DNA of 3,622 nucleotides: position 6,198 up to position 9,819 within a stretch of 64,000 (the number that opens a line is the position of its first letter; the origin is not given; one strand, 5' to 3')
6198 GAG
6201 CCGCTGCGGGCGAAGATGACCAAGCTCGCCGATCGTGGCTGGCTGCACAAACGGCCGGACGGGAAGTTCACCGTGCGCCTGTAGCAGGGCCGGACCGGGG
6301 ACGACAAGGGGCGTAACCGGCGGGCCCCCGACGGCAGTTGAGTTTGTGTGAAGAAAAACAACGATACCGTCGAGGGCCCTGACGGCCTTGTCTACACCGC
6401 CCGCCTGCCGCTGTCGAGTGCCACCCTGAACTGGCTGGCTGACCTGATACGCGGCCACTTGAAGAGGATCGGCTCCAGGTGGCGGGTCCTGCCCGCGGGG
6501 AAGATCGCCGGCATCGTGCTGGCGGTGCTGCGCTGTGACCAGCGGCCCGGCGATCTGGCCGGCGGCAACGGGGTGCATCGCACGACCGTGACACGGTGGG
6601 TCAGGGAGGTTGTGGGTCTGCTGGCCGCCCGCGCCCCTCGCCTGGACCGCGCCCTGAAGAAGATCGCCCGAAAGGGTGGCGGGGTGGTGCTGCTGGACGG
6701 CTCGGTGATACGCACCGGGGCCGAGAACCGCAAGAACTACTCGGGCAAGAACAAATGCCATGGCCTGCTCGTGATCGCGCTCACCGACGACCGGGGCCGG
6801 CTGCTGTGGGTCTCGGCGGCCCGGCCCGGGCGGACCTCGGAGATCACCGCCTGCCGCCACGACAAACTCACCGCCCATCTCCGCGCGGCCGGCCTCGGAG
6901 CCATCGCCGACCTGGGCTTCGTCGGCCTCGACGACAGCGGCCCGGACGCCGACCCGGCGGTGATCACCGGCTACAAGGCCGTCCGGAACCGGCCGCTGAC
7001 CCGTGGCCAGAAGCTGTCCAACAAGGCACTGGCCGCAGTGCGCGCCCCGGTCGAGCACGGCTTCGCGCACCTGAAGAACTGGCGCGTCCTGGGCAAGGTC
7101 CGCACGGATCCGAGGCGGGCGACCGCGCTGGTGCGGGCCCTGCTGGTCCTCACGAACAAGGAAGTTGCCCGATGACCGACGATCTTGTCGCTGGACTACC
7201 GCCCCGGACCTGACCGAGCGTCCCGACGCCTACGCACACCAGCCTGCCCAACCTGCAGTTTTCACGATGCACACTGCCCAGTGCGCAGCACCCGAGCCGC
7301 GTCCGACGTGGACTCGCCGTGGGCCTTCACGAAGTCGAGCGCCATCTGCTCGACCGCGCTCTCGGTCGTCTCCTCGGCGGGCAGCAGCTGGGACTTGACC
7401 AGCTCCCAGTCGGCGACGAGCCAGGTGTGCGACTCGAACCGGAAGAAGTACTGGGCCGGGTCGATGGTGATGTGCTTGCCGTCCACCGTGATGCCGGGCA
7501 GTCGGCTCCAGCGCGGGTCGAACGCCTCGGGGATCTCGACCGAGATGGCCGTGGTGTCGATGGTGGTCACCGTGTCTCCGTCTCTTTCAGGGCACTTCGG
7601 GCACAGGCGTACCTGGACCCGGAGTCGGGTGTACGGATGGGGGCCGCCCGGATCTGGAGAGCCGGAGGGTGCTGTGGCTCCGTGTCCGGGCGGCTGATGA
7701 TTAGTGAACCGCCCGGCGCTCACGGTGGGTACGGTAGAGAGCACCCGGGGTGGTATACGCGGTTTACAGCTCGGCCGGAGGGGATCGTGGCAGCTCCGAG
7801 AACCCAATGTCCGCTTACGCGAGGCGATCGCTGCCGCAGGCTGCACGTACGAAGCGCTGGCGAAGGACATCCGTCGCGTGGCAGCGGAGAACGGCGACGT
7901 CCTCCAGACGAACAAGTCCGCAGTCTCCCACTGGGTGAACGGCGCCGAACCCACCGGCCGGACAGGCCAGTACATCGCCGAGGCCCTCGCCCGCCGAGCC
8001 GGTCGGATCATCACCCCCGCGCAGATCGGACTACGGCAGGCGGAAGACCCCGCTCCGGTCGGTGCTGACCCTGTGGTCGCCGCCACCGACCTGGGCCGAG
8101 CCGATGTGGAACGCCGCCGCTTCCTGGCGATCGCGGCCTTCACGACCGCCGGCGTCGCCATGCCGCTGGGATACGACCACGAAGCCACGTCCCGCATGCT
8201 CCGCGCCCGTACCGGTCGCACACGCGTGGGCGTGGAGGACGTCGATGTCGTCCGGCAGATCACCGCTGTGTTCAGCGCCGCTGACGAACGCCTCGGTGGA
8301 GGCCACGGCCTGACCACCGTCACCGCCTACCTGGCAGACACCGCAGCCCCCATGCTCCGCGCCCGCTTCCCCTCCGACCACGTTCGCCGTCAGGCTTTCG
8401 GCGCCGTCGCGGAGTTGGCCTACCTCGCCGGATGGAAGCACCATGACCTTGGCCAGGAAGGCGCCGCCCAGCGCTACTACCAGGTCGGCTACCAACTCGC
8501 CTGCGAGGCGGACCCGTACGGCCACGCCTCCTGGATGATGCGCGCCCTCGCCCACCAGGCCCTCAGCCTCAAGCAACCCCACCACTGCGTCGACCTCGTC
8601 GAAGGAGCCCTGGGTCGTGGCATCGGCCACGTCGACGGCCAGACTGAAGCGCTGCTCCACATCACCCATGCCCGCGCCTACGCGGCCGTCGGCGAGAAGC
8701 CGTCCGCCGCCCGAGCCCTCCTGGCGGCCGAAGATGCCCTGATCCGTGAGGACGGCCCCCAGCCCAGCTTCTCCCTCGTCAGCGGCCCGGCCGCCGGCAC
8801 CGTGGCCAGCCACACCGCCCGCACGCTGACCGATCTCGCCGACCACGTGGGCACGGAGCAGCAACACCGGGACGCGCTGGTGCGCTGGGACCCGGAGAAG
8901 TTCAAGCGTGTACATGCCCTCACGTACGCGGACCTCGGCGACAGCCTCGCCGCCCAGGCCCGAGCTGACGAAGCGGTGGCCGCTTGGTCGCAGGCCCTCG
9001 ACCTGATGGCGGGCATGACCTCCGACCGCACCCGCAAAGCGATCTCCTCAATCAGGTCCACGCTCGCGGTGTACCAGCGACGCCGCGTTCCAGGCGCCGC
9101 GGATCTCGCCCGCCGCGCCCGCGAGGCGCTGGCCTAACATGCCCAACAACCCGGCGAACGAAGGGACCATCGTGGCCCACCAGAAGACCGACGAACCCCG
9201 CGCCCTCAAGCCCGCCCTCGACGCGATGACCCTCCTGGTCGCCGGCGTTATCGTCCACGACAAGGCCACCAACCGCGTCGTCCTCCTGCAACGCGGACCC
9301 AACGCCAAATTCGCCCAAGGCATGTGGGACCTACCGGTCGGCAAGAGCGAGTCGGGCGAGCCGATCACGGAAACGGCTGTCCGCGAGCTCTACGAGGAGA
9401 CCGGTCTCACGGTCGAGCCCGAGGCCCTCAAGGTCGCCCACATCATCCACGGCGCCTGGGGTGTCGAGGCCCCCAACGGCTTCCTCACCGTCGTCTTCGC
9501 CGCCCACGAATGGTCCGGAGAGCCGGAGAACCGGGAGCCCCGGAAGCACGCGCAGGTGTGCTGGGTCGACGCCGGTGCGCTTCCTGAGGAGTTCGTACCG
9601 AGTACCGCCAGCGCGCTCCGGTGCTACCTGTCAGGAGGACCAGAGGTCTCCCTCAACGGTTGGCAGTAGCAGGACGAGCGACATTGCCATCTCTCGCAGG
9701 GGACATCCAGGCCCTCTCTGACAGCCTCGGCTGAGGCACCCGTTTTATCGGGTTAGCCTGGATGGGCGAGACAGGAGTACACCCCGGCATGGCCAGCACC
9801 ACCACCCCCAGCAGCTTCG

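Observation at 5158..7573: Recent IS insertion into a host gene: exact 5-bp target duplication and in-frame reconstitution of the interrupted ORF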

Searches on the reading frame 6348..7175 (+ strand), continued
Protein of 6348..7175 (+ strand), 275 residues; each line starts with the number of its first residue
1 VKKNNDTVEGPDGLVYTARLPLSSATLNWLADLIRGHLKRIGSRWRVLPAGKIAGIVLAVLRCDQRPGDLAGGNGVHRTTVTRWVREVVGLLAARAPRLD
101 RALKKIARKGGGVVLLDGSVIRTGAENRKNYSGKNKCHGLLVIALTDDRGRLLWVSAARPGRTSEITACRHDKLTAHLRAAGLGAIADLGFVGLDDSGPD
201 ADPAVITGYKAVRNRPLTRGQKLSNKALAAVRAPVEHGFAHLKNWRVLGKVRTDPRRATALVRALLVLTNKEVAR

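Call 86: predict_structure(alignment_id=A5)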
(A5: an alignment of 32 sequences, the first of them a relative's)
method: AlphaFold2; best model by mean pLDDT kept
length: 303 residues; sequences in the alignment: 32
mean_pLDDT: 58.9   pTM: 0.48
mean pLDDT of the five models: 58.9, 55.1, 50.5, 48.3, 46.4
residues with pLDDT >= 90: 21; 70-90: 74; 50-70: 103; < 50: 105
segments of 3 or more residues with pLDDT < 50: 28-32, 68-71, 95-124, 171-221, 238-241, 272-278
pLDDT, mean of each block of 10 residues (from residue 1): 80 93 69 72 86 65 54 77 85 51 37 33 54 71 69 79 68 32 25 28 27 32 59 54 67 67 55 48 58 70 68
secondary structure, 60 per line:
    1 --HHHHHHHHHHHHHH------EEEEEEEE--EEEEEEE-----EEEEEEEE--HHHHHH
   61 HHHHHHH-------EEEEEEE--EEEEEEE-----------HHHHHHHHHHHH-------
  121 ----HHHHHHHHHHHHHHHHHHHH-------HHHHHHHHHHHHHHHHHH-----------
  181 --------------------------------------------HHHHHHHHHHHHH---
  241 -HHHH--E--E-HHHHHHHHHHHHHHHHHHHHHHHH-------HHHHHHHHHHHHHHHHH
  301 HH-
elements in order: H3-16 E23-30 E33-39 E45-52 H55-67 E75-81 E84-90 H102-113 H125-144 H152-169 H225-237 H242-245 H253-276 H284-302

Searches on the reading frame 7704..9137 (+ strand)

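Call 5: search_protein_families(library=pfam, max_evalue=0.1, proteins=[window:7704-9137:+])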
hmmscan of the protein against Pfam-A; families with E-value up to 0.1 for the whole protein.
window:7704-9137:+ (477 aa): 0 families

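Call 6: search_protein_families(library=ncbifam, max_evalue=0.1, proteins=[window:7704-9137:+])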
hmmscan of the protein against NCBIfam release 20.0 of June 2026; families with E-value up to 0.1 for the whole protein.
window:7704-9137:+ (477 aa): 5 families
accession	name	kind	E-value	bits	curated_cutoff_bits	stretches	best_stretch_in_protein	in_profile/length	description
NF053720.1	NsdA_fam_reg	subfamily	4.8e-105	352.5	75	1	37-471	2-432/432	NsdA family TPR-like regulatory protein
NF050135.1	DNAbindNdsB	equivalog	3.6e-28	98.4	700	2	168-458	173-465/482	DNA-binding protein NsdB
NF050130.1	TransRepNsdA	equivalog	1.8e-25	89.5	830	1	33-448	2-448/480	transcriptional repressor NsdA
NF052415.1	T3SS_chap_SctY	equivalog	0.0056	17.2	70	1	277-339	41-100/106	type III secretion apparatus assembly chaperone SctY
TIGR01437.1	selA_rel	subfamily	0.077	11.9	385.3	0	58-113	21-76/363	DgaE family pyridoxal phosphate-dependent ammonia lyase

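Call 39: search_protein_families(library=pfam, max_evalue=10, proteins=[P0241])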
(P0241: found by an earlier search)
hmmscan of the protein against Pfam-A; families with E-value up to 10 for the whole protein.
P0241 (303 aa): 0 families

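Call 53: search_protein_families(library=padloc, max_evalue=0.01, proteins=[P0241, window:7704-9137:+])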
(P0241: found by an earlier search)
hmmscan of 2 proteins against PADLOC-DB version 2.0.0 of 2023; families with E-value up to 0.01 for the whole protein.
P0241 (303 aa): 0 families

window:7704-9137:+ (477 aa): 0 families

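Call 54: search_protein_families(library=phrogs, max_evalue=0.01, proteins=[P0241, window:7704-9137:+])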
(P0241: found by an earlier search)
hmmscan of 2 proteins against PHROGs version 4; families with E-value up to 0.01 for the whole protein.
P0241 (303 aa): 0 families

window:7704-9137:+ (477 aa): 1 family
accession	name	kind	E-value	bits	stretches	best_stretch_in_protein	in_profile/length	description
phrog_10886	-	transcription regulation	2.7e-69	235.3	1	32-476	2-453/457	transcriptional regulator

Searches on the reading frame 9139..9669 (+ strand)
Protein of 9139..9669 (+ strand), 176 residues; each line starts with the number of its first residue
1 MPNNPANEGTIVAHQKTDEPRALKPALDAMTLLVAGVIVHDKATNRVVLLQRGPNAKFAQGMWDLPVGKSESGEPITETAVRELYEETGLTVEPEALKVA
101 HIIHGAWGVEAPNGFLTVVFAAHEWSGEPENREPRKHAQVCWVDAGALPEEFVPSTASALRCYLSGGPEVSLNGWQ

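Call 5: search_protein_families(library=pfam, max_evalue=0.1, proteins=[window:9139-9669:+])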
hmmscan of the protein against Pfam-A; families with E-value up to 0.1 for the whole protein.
window:9139-9669:+ (176 aa): 2 families
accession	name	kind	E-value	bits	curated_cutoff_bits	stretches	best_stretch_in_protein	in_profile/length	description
PF00293.34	NUDIX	-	4.8e-19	69.1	21.1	1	33-155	4-126/134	NUDIX domain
PF14815.12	NUDIX_4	-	9.1e-07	29.1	35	1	45-151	10-101/113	NUDIX domain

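Call 53: search_protein_families(library=padloc, max_evalue=0.01, proteins=[window:9139-9669:+])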
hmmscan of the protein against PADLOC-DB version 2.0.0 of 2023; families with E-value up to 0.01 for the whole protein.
window:9139-9669:+ (176 aa): 1 family
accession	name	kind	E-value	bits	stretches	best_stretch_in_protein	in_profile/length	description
PDLC04899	PDC-S07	-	1.3e-12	45.6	1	31-150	7-114/135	-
